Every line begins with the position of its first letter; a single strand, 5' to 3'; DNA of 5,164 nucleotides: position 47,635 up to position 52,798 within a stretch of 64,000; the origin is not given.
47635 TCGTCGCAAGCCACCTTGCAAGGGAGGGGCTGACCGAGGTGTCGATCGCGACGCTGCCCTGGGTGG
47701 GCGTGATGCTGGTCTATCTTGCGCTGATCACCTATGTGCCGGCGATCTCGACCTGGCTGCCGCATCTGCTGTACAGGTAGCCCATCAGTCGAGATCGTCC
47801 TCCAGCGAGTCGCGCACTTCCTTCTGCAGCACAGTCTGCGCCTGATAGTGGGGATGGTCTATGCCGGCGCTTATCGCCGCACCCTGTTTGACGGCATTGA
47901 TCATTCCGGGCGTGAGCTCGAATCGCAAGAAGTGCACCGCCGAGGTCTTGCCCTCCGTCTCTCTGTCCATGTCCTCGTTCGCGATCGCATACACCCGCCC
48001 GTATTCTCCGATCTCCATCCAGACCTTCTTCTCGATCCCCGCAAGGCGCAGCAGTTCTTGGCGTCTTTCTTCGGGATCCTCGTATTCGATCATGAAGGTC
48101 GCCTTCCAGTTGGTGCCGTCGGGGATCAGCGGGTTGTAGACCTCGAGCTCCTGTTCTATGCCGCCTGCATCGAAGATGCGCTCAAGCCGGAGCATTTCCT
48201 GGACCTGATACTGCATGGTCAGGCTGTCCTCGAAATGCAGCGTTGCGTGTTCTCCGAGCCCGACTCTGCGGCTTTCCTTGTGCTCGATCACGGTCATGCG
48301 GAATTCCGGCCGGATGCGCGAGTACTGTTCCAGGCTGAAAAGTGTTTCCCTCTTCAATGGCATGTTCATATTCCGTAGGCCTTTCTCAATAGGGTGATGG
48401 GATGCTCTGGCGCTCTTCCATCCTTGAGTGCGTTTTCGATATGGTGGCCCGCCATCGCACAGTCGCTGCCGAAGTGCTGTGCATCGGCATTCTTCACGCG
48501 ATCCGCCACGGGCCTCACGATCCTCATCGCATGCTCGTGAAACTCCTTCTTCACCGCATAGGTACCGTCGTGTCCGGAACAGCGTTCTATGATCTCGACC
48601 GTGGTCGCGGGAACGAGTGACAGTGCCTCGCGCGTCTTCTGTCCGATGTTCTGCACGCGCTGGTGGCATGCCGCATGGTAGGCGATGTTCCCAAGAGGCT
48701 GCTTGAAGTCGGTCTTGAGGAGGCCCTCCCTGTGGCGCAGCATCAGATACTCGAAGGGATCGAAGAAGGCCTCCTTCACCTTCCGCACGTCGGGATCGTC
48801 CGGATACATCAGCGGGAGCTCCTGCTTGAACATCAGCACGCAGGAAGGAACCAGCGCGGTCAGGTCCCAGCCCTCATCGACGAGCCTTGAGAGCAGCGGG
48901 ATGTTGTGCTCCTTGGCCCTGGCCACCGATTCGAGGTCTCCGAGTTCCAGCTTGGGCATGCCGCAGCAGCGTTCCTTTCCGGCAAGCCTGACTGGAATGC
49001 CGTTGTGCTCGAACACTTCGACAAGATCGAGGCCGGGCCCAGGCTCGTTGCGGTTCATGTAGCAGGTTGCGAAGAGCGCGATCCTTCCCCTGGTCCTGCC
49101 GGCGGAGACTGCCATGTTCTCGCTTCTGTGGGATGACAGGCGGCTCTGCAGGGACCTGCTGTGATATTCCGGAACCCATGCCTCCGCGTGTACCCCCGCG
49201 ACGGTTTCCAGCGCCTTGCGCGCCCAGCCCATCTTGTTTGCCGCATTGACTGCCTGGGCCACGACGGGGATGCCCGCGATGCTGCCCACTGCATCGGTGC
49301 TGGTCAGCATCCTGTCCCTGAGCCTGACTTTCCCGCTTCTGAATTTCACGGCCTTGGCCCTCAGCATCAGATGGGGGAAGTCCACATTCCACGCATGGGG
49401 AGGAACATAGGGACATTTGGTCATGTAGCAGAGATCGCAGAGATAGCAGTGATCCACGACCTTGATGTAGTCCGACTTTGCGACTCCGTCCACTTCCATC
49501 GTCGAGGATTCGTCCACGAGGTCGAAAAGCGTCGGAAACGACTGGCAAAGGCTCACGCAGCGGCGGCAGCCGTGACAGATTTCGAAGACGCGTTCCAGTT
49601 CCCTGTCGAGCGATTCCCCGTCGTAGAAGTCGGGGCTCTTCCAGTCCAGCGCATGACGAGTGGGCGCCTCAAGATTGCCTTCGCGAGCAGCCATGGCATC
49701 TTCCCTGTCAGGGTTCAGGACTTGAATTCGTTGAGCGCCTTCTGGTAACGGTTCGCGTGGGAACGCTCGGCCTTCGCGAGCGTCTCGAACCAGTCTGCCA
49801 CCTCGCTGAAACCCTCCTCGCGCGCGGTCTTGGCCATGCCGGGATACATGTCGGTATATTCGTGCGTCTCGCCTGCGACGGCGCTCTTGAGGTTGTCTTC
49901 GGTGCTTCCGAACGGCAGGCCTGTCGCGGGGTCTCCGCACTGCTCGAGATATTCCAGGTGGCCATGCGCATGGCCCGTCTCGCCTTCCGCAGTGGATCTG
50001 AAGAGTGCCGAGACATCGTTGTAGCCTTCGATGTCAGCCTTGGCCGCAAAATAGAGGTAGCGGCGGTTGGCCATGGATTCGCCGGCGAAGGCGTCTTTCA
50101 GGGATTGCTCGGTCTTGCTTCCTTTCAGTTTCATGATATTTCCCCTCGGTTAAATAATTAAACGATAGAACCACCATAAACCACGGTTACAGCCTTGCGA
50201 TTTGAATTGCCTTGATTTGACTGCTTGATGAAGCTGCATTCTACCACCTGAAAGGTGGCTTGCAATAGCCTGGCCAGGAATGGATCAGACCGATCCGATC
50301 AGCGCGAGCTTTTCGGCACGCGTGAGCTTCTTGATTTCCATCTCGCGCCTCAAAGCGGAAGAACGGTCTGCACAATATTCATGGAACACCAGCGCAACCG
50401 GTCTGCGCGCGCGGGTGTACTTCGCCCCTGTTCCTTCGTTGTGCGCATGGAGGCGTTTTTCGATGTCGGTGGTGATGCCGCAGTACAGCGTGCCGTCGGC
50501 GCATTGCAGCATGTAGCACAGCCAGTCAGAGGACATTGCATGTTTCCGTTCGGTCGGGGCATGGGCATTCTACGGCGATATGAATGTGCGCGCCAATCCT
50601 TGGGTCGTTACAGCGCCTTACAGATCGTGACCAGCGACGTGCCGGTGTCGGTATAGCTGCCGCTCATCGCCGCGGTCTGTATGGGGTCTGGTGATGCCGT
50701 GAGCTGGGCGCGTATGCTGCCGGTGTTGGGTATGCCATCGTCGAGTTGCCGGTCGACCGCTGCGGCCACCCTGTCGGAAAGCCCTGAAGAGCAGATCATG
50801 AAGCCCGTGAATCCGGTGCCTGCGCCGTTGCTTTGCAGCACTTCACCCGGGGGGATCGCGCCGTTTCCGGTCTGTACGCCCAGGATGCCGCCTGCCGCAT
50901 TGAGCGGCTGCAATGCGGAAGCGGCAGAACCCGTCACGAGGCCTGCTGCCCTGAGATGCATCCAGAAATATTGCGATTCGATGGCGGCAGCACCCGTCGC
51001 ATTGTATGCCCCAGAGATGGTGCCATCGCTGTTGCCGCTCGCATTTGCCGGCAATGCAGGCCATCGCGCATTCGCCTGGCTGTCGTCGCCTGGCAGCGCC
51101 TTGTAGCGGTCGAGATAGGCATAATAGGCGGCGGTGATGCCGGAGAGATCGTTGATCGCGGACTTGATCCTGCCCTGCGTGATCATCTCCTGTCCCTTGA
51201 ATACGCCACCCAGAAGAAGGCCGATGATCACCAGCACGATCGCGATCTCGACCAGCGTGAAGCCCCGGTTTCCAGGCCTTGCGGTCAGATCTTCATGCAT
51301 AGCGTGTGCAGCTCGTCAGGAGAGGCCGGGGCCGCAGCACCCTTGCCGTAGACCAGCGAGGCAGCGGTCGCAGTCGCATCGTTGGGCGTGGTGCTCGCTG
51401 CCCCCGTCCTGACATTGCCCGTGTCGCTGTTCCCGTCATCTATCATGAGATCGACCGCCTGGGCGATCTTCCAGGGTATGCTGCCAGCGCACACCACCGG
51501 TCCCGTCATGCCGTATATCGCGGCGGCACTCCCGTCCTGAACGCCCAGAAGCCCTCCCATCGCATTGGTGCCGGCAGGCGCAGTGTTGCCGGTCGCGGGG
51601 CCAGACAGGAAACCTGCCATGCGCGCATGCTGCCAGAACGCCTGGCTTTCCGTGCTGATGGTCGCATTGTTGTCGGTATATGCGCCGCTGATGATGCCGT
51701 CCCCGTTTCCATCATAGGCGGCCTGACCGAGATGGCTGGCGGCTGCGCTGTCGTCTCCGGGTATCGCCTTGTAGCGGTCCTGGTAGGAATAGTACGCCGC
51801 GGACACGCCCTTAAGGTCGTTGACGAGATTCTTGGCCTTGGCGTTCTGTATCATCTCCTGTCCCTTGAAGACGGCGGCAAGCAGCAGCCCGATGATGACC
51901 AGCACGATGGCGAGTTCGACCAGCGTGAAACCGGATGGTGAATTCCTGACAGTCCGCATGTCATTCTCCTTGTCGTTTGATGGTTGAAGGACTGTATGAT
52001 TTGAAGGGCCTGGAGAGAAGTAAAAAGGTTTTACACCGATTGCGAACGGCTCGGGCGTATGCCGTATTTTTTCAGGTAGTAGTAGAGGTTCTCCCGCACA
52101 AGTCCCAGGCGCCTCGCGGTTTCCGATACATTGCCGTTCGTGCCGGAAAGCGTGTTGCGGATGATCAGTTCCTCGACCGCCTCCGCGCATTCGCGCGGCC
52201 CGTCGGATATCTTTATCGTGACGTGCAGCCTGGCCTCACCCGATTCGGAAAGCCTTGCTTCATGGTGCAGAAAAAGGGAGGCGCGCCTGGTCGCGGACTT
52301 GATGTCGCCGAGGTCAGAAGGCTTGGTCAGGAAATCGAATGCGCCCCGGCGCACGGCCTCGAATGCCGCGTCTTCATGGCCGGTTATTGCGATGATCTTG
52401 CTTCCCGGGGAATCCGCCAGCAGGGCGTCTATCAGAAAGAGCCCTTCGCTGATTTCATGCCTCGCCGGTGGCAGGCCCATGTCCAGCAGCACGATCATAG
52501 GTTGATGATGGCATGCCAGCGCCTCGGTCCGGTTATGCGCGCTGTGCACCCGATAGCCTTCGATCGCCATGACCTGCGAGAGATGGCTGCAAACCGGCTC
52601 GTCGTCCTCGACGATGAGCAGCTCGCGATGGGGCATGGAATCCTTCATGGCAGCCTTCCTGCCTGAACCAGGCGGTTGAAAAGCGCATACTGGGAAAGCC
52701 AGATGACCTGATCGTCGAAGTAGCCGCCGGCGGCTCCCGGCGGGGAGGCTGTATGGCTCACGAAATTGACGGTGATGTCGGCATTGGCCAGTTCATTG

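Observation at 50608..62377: Twelve-gene, translationally coupled MSHA-like type IV filament operon with rearranged order, an embedded regulator and missing core parts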

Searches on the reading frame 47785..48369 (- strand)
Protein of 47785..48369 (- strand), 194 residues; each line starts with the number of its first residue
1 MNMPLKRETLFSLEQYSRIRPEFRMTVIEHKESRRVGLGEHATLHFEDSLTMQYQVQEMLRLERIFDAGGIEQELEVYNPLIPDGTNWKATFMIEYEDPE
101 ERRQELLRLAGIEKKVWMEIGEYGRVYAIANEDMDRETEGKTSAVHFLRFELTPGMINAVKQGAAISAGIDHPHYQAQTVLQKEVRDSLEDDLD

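Call 6: search_protein_families(library=pfam, proteins=[window:47785-48369:-], max_evalue=0.01)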
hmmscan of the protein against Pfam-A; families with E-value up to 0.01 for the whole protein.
window:47785-48369:- (194 aa): 1 family
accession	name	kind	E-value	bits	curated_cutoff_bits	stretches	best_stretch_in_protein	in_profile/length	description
PF12007.14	DUF3501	-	7.7e-74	248.2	25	1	5-193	2-187/187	Protein of unknown function (DUF3501)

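Call 7: search_protein_families(library=ncbifam, proteins=[window:47785-48369:-], max_evalue=0.01)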
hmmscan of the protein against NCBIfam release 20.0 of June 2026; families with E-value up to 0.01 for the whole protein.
window:47785-48369:- (194 aa): 0 families

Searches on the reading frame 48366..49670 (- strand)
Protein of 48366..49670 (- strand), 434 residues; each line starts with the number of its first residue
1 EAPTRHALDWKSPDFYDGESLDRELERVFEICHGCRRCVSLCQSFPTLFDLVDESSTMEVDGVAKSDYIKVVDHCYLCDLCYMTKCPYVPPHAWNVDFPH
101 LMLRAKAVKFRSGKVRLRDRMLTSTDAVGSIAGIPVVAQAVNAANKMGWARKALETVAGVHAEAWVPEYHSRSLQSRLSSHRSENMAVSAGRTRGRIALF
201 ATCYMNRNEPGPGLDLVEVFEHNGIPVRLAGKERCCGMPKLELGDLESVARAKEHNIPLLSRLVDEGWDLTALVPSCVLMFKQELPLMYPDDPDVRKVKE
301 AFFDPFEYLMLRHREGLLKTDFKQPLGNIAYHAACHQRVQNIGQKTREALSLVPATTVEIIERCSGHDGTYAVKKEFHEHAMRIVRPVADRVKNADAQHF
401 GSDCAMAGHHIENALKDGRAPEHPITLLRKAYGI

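Call 6: search_protein_families(library=pfam, proteins=[window:48366-49670:-], max_evalue=0.01)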
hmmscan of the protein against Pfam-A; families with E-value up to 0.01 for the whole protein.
window:48366-49670:- (434 aa): 3 families
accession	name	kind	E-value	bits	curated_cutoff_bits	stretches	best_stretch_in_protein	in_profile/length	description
PF02754.22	CCG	-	2.7e-11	43.8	20.6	1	197-261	1-66/85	Cysteine-rich domain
PF13534.11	Fer4_17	-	0.00064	20.7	22.2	1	32-88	2-58/61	4Fe-4S dicluster domain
PF13187.11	Fer4_9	-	0.0098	16.3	27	0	32-87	2-48/52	4Fe-4S dicluster domain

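Call 7: search_protein_families(library=ncbifam, proteins=[window:48366-49670:-], max_evalue=0.01)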
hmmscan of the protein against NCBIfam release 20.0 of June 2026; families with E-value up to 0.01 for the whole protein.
window:48366-49670:- (434 aa): 8 families
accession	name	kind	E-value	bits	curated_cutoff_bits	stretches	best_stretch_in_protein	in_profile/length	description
NF008369.0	PRK11168.1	equivalog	3.4e-60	204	278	1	67-433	52-400/401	anaerobic glycerol-3-phosphate dehydrogenase subunit C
TIGR03379.1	glycerol3P_GlpC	equivalog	3.2e-37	128.2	279.9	1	68-431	47-395/397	anaerobic glycerol-3-phosphate dehydrogenase subunit GlpC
NF045670.1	quin_L_LdhH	equivalog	4.5e-23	81.4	800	1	157-406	434-680/706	L-lactate dehydrogenase (quinone) large subunit LdhH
NF004898.0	PRK06259.1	equivalog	1.5e-16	60.1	385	1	187-422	254-474/488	fumarate reductase (CoM/CoB) subunit TfrB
TIGR02484.1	CitB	equivalog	8.3e-09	35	246.6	1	24-154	8-125/372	tricarballylate utilization 4Fe-4S protein TcuB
NF011607.0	PRK15033.1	subfamily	4.5e-08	32.4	524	1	22-106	25-99/389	tricarballylate utilization 4Fe-4S protein TcuB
NF008434.0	PRK11274.1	equivalog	2.8e-06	26.5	333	1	171-375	144-354/409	glycolate oxidase subunit GlcF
NF049975.1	2HglutDHaseYdiJ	equivalog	3.6e-05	21.7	1350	1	71-428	668-1014/1018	D-2-hydroxyglutarate dehydrogenase YdiJ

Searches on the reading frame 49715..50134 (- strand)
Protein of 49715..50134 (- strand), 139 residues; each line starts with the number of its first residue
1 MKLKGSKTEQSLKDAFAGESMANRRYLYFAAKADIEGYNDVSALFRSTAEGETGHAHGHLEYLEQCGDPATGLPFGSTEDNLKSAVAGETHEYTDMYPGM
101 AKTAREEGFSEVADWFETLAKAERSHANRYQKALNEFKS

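Call 6: search_protein_families(library=pfam, proteins=[window:49715-50134:-], max_evalue=0.01)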
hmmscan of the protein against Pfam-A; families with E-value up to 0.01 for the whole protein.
window:49715-50134:- (139 aa): 2 families
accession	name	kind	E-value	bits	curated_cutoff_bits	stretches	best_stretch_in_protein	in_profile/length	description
PF02915.23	Rubrerythrin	-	7.2e-29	101.3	22.8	1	12-133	3-136/137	Rubrerythrin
PF00210.30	Ferritin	-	1.7e-08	35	24.5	1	12-137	4-139/142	Ferritin-like domain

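Call 7: search_protein_families(library=ncbifam, proteins=[window:49715-50134:-], max_evalue=0.01)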
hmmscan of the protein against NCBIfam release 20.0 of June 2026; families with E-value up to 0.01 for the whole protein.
window:49715-50134:- (139 aa): 2 families
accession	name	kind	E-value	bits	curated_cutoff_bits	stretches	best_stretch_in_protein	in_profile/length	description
NF045767.1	RuberyRbr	equivalog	1.1e-38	133.2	200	1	2-136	3-144/194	rubrerythrin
NF045783.1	Nigrythrn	equivalog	3.8e-18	66.3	340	1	7-136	28-162/202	nigerythrin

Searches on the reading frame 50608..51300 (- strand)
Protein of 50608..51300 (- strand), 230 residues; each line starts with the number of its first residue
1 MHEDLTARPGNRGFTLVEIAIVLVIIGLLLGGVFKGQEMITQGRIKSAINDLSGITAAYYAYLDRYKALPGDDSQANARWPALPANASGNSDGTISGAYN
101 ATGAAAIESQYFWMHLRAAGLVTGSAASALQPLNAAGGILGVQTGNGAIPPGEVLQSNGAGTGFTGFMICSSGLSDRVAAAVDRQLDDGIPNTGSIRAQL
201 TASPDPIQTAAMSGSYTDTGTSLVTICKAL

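Call 6: search_protein_families(library=pfam, proteins=[window:50608-51300:-], max_evalue=0.01)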
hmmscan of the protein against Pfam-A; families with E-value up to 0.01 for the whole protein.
window:50608-51300:- (230 aa): 1 family
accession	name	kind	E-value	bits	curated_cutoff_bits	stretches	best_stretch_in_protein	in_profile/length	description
PF07963.17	N_methyl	-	1.4e-07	31.2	21.2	1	10-34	3-27/27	Prokaryotic N-terminal methylation motif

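Call 7: search_protein_families(library=ncbifam, proteins=[window:50608-51300:-], max_evalue=0.01)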
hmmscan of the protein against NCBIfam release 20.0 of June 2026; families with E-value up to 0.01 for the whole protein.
window:50608-51300:- (230 aa): 5 families
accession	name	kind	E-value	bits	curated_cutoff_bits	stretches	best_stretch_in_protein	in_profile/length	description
TIGR02532.1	IV_pilin_GFxxxE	domain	4.2e-06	26.4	16.3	1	12-33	2-23/24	prepilin-type N-terminal cleavage/methylation domain-containing protein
TIGR01708.2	typeII_sec_gspH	equivalog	9.2e-06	25.7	80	1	12-52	2-43/169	type II secretion system minor pseudopilin GspH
TIGR01710.1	typeII_sec_gspG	equivalog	1.6e-05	24.9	88.85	1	12-64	1-54/134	type II secretion system major pseudopilin GspG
NF041775.1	typeIV_PilA_Myxo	equivalog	8.9e-05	22.5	400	1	9-113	8-121/214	type IV pilin protein PilA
NF040999.1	pilin_ComGC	equivalog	0.0042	17.3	75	1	12-30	2-20/84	competence type IV pilus major pilin ComGC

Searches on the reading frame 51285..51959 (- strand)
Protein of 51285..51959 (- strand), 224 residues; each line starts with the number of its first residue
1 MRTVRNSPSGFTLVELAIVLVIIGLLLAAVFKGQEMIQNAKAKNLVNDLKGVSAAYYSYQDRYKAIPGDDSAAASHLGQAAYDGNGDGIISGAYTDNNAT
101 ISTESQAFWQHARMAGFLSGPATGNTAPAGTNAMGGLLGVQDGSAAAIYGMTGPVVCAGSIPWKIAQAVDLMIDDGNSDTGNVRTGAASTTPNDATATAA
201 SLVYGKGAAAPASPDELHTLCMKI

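Call 6: search_protein_families(library=pfam, proteins=[window:51285-51959:-], max_evalue=0.01)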
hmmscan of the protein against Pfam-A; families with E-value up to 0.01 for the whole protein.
window:51285-51959:- (224 aa): 1 family
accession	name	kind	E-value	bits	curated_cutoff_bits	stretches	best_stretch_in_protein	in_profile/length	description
PF07963.17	N_methyl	-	2.8e-07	30.3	21.2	1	8-31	4-27/27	Prokaryotic N-terminal methylation motif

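Call 7: search_protein_families(library=ncbifam, proteins=[window:51285-51959:-], max_evalue=0.01)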
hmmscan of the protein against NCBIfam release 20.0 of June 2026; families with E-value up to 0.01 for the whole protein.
window:51285-51959:- (224 aa): 6 families
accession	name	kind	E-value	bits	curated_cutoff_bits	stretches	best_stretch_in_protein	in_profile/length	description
TIGR01710.1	typeII_sec_gspG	equivalog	1.1e-06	28.7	88.85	1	9-68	1-61/134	type II secretion system major pseudopilin GspG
TIGR02532.1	IV_pilin_GFxxxE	domain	5.3e-06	26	16.3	1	9-30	2-23/24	prepilin-type N-terminal cleavage/methylation domain-containing protein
NF041775.1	typeIV_PilA_Myxo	equivalog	8.2e-06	25.9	400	1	5-141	5-151/214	type IV pilin protein PilA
TIGR01708.2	typeII_sec_gspH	equivalog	4.6e-05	23.5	80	1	9-31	2-24/169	type II secretion system minor pseudopilin GspH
NF040999.1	pilin_ComGC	equivalog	0.00059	20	75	1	9-47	2-44/84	competence type IV pilus major pilin ComGC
TIGR02596.1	TIGR02596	subfamily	0.004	17.3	70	1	11-41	1-32/196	Verru_Chthon cassette protein D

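Call 63: search_solved_structures(query=window:51285-51959:-, max_evalue=1)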
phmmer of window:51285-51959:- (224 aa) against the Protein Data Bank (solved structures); distinct sequences matched with E-value up to 1: 12.
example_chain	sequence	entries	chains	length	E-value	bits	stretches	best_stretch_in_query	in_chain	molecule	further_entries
6xxe_A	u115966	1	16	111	0.00036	23.5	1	11-105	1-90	Uncharacterized protein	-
8qqj_J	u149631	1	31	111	0.00037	23.5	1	11-105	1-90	Type IV narrow pilus major component PilA5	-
9egp_A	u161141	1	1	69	0.00095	22.2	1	4-65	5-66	Geopilin domain 1 protein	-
5kua_A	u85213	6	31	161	0.0017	21.3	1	11-130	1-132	pilin | Neisseria meningitidis PilE variant SB-GATDH | Neisseria meningitidis PilE, SB-DATDH variant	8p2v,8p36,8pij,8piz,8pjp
7tgg_A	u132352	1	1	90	0.014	18.3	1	5-56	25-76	Geopilin domain 1 protein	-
8p3b_A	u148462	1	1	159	0.019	17.9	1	11-74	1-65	Fimbrial protein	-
8ioo_A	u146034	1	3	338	0.073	16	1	120-190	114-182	RecJ-like protein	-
8tj2_C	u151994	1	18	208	0.084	15.8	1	11-71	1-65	Type IV major pilin protein PilA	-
8pfb_G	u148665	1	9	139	0.097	15.6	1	11-105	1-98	Type IV pilin PilE1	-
9laa_A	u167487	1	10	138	0.31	13.9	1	6-32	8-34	Type IV pilin protein PilA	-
2m7g_A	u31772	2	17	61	0.32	13.9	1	11-56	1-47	Geopilin domain 1 protein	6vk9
9lab_B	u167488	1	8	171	0.65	12.9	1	9-52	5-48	MSHA major pilin subunit MshA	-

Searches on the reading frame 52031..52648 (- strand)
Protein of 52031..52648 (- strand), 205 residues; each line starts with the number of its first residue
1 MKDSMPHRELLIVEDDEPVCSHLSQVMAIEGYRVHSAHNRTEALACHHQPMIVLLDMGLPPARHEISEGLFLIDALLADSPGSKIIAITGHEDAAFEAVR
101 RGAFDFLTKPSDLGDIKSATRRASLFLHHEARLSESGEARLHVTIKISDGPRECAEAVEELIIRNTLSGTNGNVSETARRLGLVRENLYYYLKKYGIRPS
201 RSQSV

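Call 4: search_protein_families(library=pfam, proteins=[window:52031-52648:-], max_evalue=0.01)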
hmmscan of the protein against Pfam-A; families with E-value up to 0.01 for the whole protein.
window:52031-52648:- (205 aa): 2 families
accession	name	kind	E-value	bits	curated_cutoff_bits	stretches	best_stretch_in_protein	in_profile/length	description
PF00072.30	Response_reg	-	9.1e-16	58.4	30.2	1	11-119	2-109/111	Response regulator receiver domain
PF02954.25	HTH_8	-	2.1e-08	34.2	22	1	156-195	3-42/42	Bacterial regulatory protein, Fis family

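Call 5: search_protein_families(library=ncbifam, proteins=[window:52031-52648:-], max_evalue=0.01)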
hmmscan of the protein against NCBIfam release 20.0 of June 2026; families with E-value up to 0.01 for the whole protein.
window:52031-52648:- (205 aa): 55 families (the best 25 are shown)
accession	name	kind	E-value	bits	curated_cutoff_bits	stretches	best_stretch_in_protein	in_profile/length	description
TIGR02915.1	PEP_resp_reg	equivalog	6.4e-28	97.8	502.6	2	10-124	1-117/445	PEP-CTERM-box response regulator transcription factor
NF008469.0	PRK11361.1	equivalog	3.5e-22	78.7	714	2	7-123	4-119/461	acetoacetate metabolism transcriptional regulator AtoC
NF033791.1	ActR_PrrA_rreg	equivalog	2.5e-18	66.7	250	1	8-194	2-169/173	ActR/PrrA/RegA family redox response regulator transcription factor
NF047793.1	ResRegPgtA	equivalog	4.5e-18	65.3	650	1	7-117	5-114/414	two-component system response regulator PgtA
NF051870.1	NAssimRespRegNtrX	equivalog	6.2e-16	58.3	600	1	8-113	2-108/452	nitrogen assimilation response regulator NtrX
TIGR01818.1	ntrC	equivalog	5.9e-14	51.7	558.6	1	11-125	2-115/463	nitrogen regulation protein NR(I)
NF011695.0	PRK15115.1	equivalog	8.7e-11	41.2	763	1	9-119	8-117/445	two-component system response regulator GlrR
NF007689.0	PRK10365.1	equivalog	4.2e-10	39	760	1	9-126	7-123/441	sigma-54-dependent response regulator transcription factor ZraR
NF006900.1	PRK09390.1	equivalog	8.5e-10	38.5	255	1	9-133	6-129/203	response regulator FixJ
NF008176.1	PRK10923.1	equivalog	1.2e-09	37.3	620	1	9-124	5-119/469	nitrogen regulation protein NR(I)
TIGR03787.1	marine_sort_RR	equivalog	5.1e-09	36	335.7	1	9-134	2-126/227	proteobacterial dedicated sortase system response regulator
NF045505.1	RR_RssB_Pseudo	equivalog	1.4e-08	34.3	700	1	6-123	4-121/394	two-component system response regulator RssB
NF040749.1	tetrathio_RR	equivalog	4.9e-08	32.9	290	1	12-125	4-116/191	tetrathionate respiration response regulator TtrR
NF007820.0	PRK10529.1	equivalog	4e-07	29.7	325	1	9-129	3-120/225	two-component system response regulator KdpE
NF053854.1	RespRegPhoBBctds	equivalog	5.4e-07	29.2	270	1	10-117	1-108/225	two-component system response regulator PhoB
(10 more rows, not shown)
